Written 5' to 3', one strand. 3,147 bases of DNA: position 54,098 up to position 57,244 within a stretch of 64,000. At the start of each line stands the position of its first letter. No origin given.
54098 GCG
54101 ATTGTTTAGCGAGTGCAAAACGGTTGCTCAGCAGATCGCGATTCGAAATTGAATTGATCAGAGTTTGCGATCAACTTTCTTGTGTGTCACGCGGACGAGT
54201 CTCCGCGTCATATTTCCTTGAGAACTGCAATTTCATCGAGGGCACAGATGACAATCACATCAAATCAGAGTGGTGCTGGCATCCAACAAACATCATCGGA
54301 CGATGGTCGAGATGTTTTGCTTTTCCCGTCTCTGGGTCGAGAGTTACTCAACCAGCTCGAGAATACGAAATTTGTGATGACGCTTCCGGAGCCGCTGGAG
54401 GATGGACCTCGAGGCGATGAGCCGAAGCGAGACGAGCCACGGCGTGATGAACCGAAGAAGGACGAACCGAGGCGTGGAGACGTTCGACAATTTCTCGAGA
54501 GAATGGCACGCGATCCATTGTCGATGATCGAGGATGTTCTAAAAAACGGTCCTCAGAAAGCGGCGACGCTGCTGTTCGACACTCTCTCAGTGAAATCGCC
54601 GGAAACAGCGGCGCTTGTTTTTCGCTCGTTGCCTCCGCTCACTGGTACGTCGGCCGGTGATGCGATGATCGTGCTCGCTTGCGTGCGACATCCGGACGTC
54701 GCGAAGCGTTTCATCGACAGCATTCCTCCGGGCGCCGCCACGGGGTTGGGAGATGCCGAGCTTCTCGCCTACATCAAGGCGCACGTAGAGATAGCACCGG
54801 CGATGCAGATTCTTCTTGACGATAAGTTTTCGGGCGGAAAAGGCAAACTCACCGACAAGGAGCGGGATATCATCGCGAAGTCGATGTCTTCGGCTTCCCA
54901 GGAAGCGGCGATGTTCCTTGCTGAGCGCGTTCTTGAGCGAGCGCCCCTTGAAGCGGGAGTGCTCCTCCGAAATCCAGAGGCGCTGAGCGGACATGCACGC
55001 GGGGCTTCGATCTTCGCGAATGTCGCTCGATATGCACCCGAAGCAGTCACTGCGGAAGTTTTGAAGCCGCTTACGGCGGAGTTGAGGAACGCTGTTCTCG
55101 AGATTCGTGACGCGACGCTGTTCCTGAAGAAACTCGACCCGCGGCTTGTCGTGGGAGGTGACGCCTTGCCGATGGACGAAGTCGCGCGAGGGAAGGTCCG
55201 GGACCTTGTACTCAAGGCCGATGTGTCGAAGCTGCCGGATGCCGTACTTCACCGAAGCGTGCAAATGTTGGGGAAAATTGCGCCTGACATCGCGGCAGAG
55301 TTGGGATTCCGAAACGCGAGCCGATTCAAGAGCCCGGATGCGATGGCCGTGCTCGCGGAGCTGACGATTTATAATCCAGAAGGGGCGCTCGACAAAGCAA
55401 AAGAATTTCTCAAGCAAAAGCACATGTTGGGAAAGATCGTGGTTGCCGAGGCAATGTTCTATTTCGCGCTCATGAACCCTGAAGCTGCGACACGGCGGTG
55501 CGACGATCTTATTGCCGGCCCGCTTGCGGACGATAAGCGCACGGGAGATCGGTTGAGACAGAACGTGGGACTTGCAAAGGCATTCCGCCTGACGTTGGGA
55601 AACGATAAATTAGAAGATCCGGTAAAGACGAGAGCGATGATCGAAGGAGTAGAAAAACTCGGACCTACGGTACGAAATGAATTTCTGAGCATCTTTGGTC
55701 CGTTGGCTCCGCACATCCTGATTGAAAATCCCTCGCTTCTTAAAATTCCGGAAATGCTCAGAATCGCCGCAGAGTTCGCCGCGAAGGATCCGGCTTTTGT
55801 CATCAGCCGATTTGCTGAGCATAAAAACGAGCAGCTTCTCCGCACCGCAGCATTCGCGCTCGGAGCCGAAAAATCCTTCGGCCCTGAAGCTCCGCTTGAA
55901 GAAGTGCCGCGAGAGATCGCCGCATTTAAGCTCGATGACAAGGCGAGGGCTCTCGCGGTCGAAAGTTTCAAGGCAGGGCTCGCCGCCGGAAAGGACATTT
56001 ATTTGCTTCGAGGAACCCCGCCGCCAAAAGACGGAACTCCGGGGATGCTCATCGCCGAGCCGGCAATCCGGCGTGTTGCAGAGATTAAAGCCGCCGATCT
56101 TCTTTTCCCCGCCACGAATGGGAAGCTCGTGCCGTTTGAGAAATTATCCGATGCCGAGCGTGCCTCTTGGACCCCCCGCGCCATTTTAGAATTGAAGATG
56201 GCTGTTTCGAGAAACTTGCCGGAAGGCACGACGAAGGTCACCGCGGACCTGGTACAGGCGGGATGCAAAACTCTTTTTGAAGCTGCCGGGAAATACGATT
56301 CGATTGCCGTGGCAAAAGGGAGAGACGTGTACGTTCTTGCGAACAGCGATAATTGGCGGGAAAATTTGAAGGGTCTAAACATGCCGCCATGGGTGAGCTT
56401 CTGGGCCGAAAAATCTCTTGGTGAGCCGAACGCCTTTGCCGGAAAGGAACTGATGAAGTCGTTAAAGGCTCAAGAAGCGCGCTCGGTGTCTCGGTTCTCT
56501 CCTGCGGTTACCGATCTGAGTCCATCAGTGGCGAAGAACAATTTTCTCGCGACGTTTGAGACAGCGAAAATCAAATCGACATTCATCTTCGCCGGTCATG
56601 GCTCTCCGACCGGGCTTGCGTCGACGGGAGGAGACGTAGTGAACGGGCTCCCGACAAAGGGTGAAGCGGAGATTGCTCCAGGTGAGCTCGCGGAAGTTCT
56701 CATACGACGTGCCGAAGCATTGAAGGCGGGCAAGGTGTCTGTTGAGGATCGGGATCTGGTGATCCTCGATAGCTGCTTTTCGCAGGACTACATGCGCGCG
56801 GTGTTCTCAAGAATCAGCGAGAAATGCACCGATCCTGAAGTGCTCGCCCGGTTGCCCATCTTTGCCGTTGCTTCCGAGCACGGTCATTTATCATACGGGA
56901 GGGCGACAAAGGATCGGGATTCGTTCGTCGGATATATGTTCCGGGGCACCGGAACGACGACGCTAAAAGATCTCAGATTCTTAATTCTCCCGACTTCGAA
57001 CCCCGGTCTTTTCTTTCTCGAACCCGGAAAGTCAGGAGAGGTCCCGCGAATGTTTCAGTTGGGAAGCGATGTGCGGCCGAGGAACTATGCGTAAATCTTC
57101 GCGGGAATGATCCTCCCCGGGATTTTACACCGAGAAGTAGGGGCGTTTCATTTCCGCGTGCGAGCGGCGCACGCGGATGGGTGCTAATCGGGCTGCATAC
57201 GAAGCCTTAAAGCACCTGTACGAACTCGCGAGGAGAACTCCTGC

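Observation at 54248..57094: ~950-aa helical-repeat protein ending in a caspase-like (clan CD) His-Cys dyad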

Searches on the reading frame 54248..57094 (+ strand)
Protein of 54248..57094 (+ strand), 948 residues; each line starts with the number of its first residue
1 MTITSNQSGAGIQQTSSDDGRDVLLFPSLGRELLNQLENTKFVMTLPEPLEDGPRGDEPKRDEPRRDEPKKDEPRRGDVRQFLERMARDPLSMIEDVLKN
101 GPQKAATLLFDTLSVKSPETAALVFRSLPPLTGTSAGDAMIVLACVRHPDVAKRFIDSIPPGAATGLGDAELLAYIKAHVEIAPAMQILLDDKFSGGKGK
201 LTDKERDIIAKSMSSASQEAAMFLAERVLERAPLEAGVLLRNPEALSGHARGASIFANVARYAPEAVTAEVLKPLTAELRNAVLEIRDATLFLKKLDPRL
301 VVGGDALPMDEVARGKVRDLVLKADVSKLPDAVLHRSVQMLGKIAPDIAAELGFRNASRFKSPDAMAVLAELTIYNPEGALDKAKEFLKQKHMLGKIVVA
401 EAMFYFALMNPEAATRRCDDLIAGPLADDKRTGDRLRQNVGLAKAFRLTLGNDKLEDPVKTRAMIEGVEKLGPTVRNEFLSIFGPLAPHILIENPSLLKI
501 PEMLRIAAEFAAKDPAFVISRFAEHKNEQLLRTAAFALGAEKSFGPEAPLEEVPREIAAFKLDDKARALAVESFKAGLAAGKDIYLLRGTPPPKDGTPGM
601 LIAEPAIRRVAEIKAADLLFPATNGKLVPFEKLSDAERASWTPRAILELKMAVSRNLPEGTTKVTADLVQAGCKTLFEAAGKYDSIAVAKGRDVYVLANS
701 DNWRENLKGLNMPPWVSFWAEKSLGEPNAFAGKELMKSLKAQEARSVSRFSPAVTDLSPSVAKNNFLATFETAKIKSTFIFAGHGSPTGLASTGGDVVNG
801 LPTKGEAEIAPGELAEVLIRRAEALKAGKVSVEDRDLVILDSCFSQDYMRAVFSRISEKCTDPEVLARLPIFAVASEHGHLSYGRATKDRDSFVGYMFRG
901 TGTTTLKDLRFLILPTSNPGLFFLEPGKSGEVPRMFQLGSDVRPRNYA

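Call 4: search_protein_families(library=ncbifam, proteins=[window:54248-57094:+], max_evalue=10)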
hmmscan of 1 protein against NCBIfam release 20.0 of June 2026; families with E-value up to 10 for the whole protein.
window:54248-57094:+ (948 aa): 0 families

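Call 5: search_solved_structures(query=window:54248-57094:+, max_evalue=10)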
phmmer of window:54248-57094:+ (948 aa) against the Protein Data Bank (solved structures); distinct sequences matched with E-value up to 10: 2.
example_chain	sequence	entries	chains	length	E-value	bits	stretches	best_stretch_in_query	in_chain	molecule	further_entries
7ny0_A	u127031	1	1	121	0.13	13.4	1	277-389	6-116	Boskar4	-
8qup_A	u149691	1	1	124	0.29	12.2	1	290-389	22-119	Bop1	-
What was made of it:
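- Tried and rejected: phmmer against the PDB (call 5).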

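Call 6: search_protein_families(library=pfam, proteins=[window:54248-57094:+], max_evalue=10)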
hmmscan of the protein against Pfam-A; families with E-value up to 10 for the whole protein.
window:54248-57094:+ (948 aa): 0 families
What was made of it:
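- On Separase (C50): No Pfam hit (call 6).
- On RARP-2 (MEROPS C123): The domain order is opposite and no Ank hit was found (call 6).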

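Call 7: find_homologous_proteins(query=window:54248-57091:+, max_evalue=0.001)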
Query window:54248-57091:+ (948 aa): 1 proteins with E <= 0.001 among 8000 candidates.
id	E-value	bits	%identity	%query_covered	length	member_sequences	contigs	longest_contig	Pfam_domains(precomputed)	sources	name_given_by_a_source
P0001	0.0e+0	2088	100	100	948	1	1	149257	-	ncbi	-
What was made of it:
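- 54248..57094 (+): Complete gene (948 aa plus stop). An alternative upstream GTG lies at 54182. A GAGGG Shine-Dalgarno-like site lies at 54238-54242. Identical to database protein P0001 (call 7).
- Checked: It gives 948 aa, identical to database protein P0001 (call 7).
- Tried and rejected: The word-indexed homology search returned only the protein itself (call 7).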

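Call 10: find_encoding_contigs(protein=P0001, flank=10000, max_places=4)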
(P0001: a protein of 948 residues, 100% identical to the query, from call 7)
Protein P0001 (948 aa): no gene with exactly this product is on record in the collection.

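Call 20: find_related_loci(query=window:54248-57091:+, collection=genome_contigs, flank=10000)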
Query window:54248-57091:+ (948 aa) in genome_contigs; peptide patterns used: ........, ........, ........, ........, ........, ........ (x = any residue, [..] = any of these).
33 stretches matched a pattern, but none encodes a relative of the query by tblastn (E <= 1e-3).

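Call 21: predict_structure(protein=window:54248-57091:+)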
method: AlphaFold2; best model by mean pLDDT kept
length: 948 residues; sequences in the alignment: 1
mean_pLDDT: 43.9   pTM: 0.29
mean pLDDT of the five models: 43.9, 38.6, 37.4, 36.9, 36.8
residues with pLDDT >= 90: 0; 70-90: 28; 50-70: 226; < 50: 694
segments of 3 or more residues with pLDDT < 50: 1-123, 126-140, 165-168, 192-201, 218-267, 269-279, 285-287, 299-317, 342-345, 360-367, 447-483, 499-501, 511-766, 772-807, 831-846, 871-948
pLDDT, mean of each block of 10 residues (from residue 1): 27 28 36 42 29 33 36 38 42 38 44 45 47 41 56 60 48 62 61 44 56 51 41 29 30 38 44 43 49 48 35 43 56 52 51 58 48 58 68 62 61 75 77 68 52 43 48 46 50 49 52 45 45 45 36 32 36 36 33 34 34 35 35 38 37 36 39 42 38 39 41 37 34 36 29 34 49 45 37 37 47 66 60 43 49 60 54 37 26 24 31 38 40 39 28
secondary structure, 60 per line:
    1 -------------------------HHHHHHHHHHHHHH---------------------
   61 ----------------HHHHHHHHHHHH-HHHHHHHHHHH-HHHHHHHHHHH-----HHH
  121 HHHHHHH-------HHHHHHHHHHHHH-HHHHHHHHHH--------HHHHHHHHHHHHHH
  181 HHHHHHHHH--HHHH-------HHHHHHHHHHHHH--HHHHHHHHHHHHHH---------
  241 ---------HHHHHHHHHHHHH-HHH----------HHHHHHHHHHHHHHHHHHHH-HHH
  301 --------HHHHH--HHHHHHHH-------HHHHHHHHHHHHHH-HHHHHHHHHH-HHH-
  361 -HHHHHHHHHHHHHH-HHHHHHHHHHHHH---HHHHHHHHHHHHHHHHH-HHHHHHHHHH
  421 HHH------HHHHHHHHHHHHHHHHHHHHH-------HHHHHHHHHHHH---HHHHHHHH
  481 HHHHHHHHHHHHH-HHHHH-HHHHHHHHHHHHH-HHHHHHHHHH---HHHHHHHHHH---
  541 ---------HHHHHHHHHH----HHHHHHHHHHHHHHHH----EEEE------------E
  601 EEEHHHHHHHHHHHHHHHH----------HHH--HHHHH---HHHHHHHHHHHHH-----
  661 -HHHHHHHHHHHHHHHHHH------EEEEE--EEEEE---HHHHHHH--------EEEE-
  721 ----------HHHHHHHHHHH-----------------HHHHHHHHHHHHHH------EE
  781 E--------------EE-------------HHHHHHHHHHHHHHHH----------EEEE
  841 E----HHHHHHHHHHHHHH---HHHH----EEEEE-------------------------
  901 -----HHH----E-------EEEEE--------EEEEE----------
elements in order (helices of 4 or more, strands of 3 or more residues): H26-39 H77-88 H90-100 H102-112 H118-127 H135-147 H149-158 H167-189 H192-195 H203-215 H218-231 H250-262 H277-296 H309-313 H316-323 H331-344 H346-355 H362-375 H377-389 H393-409 H411-423 H430-450 H458-469 H473-493 H495-499 H501-513 H515-524 H528-537 H550-559 H564-579 E584-587 E600-603 H604-619 H635-639 H643-655 H662-679 E686-690 E693-697 H701-707 E716-719 H731-741 H759-772 E779-781 H811-826 E837-841 H846-859 H863-866 E871-875 E921-925 E934-938
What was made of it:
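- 54476..56080 (+): Orphan all-alpha region (residues ~77-611). It is shared only with the single orthologue. Its proposed role as a recognition or regulatory scaffold is inferred. Single-sequence AF2 predicts helices throughout at low confidence (call 21).
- On ARM/HEAT α-solenoid repeats (N-terminal region): The only model is low confidence, all-alpha (call 21).
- Tried and rejected: The single-sequence AF2 model of the full length was unusable (pLDDT 44, call 21).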

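Call 24: search_protein_families(library=padloc, proteins=[window:54248-57094:+], max_evalue=10)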
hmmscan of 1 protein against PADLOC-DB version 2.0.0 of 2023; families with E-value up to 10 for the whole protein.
window:54248-57094:+ (948 aa): 0 families
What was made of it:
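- On CHAT domain proteases (PF12770): No PADLOC hit (call 24).
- No PADLOC model matches (call 24).
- Tried and rejected: NCBIfam (call 4) and PADLOC (call 24).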

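Call 26: search_protein_representatives(protein=window:54485-57091:+)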
Query: 869 residues. Proteins with E-value up to 0.001 (for the whole library): 59; up to 1e-10: 6; up to 1e-30: 2. The best 59 are listed.
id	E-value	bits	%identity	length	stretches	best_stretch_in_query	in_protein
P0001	0.0e+00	1905.4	100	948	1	1-869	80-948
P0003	5.6e-216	735.8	43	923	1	4-862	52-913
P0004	7.0e-12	60.8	31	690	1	650-867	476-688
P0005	2.3e-11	59.1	29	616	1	541-779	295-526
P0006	2.6e-11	58.9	27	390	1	521-843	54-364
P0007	8.4e-11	57.2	28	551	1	568-779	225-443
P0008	2.1e-10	55.9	30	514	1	565-810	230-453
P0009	2.3e-10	55.8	30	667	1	563-806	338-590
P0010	7.3e-10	54.1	25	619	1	433-785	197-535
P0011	1.3e-09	53.3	30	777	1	568-810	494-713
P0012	1.8e-09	52.8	28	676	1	568-782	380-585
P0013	2.6e-09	52.3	30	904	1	565-808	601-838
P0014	4.2e-09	51.6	27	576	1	518-806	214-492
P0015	5.1e-09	51.3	33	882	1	594-831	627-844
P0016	6.8e-09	50.9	26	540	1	523-844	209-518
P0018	3.0e-08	48.8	29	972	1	597-847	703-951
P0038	9.7e-06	40.5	28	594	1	574-775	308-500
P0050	3.7e-04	35.2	23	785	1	505-777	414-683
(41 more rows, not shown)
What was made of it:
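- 56081..57091 (+): Conserved clan-CD peptidase module (residues 612-948), the region modelled. 59 proteins match this region in the exhaustive phmmer search (call 26).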

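Call 29: search_protein_families(library=pfam, alignment_id=A1, max_evalue=0.01)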
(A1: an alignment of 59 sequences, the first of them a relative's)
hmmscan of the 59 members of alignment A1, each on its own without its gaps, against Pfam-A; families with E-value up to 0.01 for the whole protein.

A. member 1, P0001 (948 aa): 0 families

B. families by the number of members that match (of 59 scanned): 7 families
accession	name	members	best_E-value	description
PF06180.16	CbiK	1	1.6e-05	Cobalt chelatase (CbiK)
PF06304.16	DUF1048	1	0.001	Protein of unknown function (DUF1048)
PF13646.12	HEAT_2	1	0.0014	HEAT repeats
PF03461.20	TRCF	1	0.0028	TRCF domain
PF11801.13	Tom37_C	1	0.0064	Tom37 C-terminal domain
PF25696.1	Phage_Gp168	1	0.0076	Bacteriophage beta-clamp binding protein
PF04108.17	ATG17_like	1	0.0095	Autophagy protein ATG17-like domain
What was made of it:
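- N-terminal regions are unrelated between members (calls 26, 29). No Pfam CHAT, SAVED, TPR or NACHT domain is found in any of the 59 members (call 29).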

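Call 38: find_encoding_contigs(protein=P0003, flank=10000, max_places=4)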
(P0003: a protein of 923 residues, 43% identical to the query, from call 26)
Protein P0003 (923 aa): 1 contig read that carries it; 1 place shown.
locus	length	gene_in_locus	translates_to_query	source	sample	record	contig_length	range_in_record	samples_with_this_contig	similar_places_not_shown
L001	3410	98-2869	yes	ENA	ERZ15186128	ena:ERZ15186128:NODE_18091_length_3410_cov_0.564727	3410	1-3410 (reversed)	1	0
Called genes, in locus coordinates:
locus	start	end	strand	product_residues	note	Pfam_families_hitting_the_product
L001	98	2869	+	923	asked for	-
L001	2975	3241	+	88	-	-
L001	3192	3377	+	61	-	-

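Call 39: find_encoding_contigs(protein=P0004, flank=8000, max_places=3)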
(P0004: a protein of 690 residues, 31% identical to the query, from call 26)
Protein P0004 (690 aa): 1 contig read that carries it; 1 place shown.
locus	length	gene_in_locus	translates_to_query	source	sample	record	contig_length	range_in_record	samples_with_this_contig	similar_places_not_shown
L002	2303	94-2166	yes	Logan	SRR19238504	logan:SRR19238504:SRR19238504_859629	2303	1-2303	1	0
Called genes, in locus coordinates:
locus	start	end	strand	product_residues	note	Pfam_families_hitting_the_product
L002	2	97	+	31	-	?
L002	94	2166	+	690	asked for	-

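Call 40: find_encoding_contigs(protein=P0005, flank=8000, max_places=3)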
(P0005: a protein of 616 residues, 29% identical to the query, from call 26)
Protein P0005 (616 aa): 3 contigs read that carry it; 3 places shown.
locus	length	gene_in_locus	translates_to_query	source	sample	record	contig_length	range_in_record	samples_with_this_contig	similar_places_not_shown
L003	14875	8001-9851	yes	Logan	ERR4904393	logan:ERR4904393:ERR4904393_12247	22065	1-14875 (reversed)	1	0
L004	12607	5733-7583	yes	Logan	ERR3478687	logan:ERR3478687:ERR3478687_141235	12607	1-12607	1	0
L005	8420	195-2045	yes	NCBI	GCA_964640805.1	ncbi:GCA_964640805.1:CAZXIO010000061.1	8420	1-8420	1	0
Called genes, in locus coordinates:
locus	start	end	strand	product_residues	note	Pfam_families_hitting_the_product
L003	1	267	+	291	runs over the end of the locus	PF00535:Glycos_transf_2, PF13641:Glyco_tranf_2_3, PF13632:Glyco_trans_2_3 (weak)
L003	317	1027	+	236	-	PF01386:Ribosomal_L25p, PF14693:Ribosomal_TL5_C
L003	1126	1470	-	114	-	PF02482:Ribosomal_S30AE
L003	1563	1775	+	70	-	-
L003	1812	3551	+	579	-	-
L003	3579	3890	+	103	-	-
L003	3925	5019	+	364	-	-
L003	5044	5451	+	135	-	PF02681:DUF212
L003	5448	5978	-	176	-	-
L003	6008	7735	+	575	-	PF00587:tRNA-synt_2b, PF04073:tRNA_edit, PF03129:HGTP_anticodon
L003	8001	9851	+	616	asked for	-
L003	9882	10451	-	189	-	-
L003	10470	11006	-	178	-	PF06210:DUF1003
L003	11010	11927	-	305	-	PF05175:MTS (weak), PF06325:PrmA, PF13847:Methyltransf_31, PF13649:Methyltransf_25 (weak), PF17286:PRMT5_C, PF22528:PRMT_C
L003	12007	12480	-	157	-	PF08534:Redoxin, PF00578:AhpC-TSA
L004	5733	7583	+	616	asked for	-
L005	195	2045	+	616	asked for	-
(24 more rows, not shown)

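Call 41: find_encoding_contigs(protein=P0018, flank=8000, max_places=3)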
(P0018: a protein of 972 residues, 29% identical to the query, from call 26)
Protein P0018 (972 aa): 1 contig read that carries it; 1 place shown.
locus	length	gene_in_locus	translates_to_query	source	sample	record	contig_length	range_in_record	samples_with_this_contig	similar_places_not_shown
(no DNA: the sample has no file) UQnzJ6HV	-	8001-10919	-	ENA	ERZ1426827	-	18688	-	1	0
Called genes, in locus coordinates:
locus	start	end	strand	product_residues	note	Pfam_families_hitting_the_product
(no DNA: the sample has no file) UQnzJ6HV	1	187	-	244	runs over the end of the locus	PF01988:VIT1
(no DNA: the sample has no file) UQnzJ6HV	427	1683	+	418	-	PF00764:Arginosuc_synth, PF06508:QueC (weak), PF20979:Arginosuc_syn_C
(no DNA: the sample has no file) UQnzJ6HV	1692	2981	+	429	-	PF00206:Lyase_1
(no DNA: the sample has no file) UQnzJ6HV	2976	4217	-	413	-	PF01566:Nramp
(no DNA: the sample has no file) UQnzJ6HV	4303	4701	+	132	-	PF01325:Fe_dep_repress, PF02742:Fe_dep_repr_C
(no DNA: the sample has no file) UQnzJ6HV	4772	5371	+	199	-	PF00081:Sod_Fe_N, PF02777:Sod_Fe_C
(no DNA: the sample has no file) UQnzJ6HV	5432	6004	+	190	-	PF04011:LemA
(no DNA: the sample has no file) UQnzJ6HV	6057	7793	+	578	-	PF09972:DUF2207, PF20990:DUF2207_C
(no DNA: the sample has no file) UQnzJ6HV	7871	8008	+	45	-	-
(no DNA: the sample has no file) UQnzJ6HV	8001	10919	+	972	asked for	-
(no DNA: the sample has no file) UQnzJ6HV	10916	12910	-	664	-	?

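Call 57: find_encoding_contigs(protein=P0002, flank=1000, max_places=2)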
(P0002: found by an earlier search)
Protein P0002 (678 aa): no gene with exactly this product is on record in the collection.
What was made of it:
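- Tried and rejected: Exact-sequence look-ups of the window proteins found no contig on record (calls 10, 57).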

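Call 69: find_encoding_contigs(protein=P0013, flank=8000, max_places=2)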
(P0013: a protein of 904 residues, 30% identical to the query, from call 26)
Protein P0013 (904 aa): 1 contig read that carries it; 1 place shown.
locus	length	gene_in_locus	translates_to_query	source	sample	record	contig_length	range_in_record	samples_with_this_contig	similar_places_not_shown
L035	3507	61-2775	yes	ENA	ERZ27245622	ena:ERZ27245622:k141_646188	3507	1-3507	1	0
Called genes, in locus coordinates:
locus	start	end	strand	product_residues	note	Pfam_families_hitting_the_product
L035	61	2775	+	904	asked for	-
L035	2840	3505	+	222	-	?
